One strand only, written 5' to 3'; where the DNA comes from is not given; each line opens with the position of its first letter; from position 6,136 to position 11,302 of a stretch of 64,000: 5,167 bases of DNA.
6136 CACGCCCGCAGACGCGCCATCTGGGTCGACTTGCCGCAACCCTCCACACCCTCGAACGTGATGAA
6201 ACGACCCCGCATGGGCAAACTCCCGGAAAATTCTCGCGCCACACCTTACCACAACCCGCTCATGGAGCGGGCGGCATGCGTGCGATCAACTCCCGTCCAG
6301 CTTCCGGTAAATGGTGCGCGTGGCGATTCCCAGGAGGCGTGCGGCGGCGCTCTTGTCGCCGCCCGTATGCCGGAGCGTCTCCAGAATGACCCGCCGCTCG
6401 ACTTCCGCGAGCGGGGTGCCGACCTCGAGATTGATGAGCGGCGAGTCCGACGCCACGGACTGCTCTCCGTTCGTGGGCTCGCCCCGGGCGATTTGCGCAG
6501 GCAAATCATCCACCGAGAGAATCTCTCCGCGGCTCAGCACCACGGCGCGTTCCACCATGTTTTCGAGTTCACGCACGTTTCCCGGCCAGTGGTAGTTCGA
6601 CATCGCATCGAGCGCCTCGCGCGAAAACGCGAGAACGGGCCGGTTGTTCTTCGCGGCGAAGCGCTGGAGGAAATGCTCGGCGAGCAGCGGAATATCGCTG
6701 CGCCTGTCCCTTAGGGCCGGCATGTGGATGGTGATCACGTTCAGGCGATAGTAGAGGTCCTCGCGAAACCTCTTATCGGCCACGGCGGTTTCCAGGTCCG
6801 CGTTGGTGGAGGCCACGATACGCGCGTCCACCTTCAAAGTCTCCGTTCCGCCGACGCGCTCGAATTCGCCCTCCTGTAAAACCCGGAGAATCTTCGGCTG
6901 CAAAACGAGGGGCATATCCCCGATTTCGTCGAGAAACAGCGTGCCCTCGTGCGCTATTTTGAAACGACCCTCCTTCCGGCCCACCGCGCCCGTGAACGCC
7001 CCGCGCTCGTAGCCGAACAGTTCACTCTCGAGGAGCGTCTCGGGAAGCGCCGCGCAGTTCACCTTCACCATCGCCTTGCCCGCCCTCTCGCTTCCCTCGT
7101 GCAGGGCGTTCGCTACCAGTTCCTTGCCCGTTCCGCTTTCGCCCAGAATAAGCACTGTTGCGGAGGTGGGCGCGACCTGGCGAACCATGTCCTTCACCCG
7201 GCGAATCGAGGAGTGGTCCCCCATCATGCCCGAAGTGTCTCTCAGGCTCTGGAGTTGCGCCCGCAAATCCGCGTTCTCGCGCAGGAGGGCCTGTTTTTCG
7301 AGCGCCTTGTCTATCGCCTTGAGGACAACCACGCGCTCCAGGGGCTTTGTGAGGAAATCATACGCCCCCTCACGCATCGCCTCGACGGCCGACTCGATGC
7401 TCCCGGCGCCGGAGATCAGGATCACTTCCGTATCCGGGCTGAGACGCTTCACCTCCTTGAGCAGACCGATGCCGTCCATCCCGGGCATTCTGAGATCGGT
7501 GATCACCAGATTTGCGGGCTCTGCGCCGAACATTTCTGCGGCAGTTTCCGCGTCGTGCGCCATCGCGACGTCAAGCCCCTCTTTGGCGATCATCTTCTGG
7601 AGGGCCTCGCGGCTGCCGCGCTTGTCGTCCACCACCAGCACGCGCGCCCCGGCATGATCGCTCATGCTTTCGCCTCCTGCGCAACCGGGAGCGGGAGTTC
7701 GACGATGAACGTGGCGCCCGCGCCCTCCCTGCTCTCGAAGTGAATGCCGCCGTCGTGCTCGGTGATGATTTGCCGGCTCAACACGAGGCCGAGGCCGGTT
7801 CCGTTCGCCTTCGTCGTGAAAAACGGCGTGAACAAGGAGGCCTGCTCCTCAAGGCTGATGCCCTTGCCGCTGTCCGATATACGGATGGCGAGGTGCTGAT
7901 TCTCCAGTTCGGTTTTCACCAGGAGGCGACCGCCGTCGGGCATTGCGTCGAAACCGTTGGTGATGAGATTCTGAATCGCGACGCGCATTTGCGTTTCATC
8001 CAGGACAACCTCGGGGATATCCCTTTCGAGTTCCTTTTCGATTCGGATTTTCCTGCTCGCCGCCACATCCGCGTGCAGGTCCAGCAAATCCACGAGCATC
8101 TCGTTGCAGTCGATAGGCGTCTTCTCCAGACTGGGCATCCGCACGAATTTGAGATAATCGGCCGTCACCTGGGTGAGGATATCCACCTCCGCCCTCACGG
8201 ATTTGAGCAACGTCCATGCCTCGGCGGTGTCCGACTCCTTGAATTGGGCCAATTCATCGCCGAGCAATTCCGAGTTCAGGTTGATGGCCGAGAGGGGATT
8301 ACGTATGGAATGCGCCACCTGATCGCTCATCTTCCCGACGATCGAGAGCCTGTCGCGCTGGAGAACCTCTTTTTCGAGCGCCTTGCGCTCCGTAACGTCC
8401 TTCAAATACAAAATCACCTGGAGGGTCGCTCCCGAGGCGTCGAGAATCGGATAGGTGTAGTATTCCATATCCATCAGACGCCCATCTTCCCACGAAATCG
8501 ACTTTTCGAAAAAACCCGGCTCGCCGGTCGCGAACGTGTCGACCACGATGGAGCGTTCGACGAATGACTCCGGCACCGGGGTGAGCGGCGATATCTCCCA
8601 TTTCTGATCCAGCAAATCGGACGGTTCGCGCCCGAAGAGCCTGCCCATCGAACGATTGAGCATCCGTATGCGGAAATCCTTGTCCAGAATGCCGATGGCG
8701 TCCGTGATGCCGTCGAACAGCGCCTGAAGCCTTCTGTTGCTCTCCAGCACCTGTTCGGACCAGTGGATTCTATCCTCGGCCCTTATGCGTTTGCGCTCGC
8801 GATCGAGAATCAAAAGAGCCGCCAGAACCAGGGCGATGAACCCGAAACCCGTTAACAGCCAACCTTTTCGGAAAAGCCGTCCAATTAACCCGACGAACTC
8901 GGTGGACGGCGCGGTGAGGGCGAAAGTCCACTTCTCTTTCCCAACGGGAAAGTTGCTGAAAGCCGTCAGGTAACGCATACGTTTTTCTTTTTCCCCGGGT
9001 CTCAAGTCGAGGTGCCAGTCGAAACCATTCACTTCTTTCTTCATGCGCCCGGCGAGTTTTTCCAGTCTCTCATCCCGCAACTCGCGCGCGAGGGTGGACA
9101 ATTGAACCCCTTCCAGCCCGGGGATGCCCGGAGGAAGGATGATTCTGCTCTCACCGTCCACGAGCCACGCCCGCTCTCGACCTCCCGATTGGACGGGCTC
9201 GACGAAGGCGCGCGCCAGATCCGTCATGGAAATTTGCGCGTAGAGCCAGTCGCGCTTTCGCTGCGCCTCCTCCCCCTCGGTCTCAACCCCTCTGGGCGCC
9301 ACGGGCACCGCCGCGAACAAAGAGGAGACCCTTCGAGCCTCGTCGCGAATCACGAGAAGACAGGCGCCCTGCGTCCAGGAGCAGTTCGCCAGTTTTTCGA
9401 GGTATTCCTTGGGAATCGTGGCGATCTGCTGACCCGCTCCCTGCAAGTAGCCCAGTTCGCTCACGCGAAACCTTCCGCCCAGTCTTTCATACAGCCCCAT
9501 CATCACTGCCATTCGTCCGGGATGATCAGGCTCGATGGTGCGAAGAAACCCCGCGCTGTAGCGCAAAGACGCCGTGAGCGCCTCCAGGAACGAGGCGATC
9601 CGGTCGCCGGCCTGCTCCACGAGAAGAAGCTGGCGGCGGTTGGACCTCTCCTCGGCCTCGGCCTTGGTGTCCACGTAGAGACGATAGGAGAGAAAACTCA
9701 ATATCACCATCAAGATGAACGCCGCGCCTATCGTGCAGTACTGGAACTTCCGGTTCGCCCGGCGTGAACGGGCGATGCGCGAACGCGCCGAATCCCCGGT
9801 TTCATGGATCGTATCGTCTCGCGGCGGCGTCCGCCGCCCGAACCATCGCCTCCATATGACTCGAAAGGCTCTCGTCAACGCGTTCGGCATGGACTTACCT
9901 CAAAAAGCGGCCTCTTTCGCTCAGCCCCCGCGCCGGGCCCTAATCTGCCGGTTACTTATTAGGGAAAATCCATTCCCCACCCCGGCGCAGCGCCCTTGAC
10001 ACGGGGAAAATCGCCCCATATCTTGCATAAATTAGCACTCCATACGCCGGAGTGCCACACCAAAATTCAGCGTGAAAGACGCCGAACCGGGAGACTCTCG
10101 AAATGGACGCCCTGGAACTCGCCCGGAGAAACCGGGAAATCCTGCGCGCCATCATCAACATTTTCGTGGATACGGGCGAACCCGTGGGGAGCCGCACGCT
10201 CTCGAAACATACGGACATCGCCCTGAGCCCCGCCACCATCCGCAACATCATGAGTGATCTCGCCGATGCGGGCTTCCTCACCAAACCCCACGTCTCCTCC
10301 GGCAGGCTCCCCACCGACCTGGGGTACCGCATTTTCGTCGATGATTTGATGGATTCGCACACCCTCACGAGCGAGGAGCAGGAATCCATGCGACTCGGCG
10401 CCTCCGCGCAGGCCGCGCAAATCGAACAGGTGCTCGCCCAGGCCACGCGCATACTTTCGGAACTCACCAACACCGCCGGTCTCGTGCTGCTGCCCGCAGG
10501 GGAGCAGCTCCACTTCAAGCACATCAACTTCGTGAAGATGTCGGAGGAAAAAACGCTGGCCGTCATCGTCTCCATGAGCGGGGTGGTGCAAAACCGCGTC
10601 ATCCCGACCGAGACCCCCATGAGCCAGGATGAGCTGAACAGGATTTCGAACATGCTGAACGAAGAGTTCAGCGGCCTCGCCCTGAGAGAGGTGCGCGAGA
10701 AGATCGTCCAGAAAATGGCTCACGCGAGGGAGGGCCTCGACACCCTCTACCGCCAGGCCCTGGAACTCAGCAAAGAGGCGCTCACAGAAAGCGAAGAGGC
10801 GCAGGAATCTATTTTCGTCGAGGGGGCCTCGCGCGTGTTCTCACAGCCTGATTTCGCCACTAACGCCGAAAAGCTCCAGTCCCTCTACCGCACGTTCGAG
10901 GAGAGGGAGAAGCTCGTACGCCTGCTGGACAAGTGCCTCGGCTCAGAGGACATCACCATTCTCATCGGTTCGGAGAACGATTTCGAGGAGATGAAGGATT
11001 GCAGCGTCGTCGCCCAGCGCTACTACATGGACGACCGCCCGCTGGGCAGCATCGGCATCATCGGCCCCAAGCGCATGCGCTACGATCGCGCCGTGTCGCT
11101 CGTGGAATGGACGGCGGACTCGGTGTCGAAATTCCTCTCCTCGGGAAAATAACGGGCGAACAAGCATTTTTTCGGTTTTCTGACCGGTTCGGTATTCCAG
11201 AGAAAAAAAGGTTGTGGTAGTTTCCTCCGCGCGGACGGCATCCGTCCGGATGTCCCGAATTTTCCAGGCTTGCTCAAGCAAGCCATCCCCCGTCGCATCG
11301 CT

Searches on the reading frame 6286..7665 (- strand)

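Call 25: search_protein_families(library=pfam, proteins=[window:6286-7665:-], max_evalue=0.0001)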
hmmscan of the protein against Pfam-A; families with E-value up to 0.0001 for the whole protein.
window:6286-7665:- (459 aa): 6 families
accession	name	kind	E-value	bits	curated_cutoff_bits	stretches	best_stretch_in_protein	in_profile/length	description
PF00158.32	Sigma54_activat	-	4.2e-71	238.5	20.2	1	148-314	2-168/168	Sigma-54 interaction domain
PF25601.1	AAA_lid_14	-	3.6e-31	107.3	27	1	319-402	1-84/87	AAA+ ATPase lid domain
PF00072.30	Response_reg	-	8.8e-28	97.1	30.2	1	9-118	1-110/111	Response regulator receiver domain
PF14532.12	Sigma54_activ_2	-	4.9e-19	69.4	25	1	149-318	2-138/138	Sigma-54 interaction domain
PF02954.25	HTH_8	-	2.6e-13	49.9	22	1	419-456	2-39/42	Bacterial regulatory protein, Fis family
PF07728.20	AAA_5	-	4.1e-05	24.1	22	0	171-290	2-124/139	AAA domain (dynein-related subfamily)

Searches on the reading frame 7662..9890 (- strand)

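Call 25: search_protein_families(library=pfam, proteins=[window:7662-9890:-], max_evalue=0.0001)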
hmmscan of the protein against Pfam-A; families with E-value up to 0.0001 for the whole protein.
window:7662-9890:- (742 aa): 6 families
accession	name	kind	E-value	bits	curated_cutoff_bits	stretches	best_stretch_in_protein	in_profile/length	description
PF02518.31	HATPase_c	-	8.3e-24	84.6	26.4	1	631-735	2-110/111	Histidine kinase-, DNA gyrase B-, and HSP90-like ATPase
PF08448.16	PAS_4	-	2.6e-10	40.9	23.1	1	392-503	1-109/110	PAS fold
PF00512.31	HisKA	-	1e-06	29.1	26.9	1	520-585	4-63/66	His Kinase A (phospho-acceptor) domain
PF13426.13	PAS_9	-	3.5e-05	24.5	27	1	397-501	2-103/103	PAS domain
PF13188.13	PAS_8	-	8.6e-05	22.7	21.8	0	386-432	1-44/65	PAS domain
PF00989.32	PAS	-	9.5e-05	22.8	22.6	0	387-499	2-113/113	PAS fold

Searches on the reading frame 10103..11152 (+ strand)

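Call 25: search_protein_families(library=pfam, proteins=[window:10103-11152:+], max_evalue=0.0001)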
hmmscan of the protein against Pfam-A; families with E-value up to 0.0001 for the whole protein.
window:10103-11152:+ (349 aa): 1 family
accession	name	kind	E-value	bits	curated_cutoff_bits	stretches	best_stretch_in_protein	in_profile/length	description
PF01628.27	HrcA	-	1.7e-66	224.7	22.2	1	108-331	1-215/215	HrcA protein C terminal domain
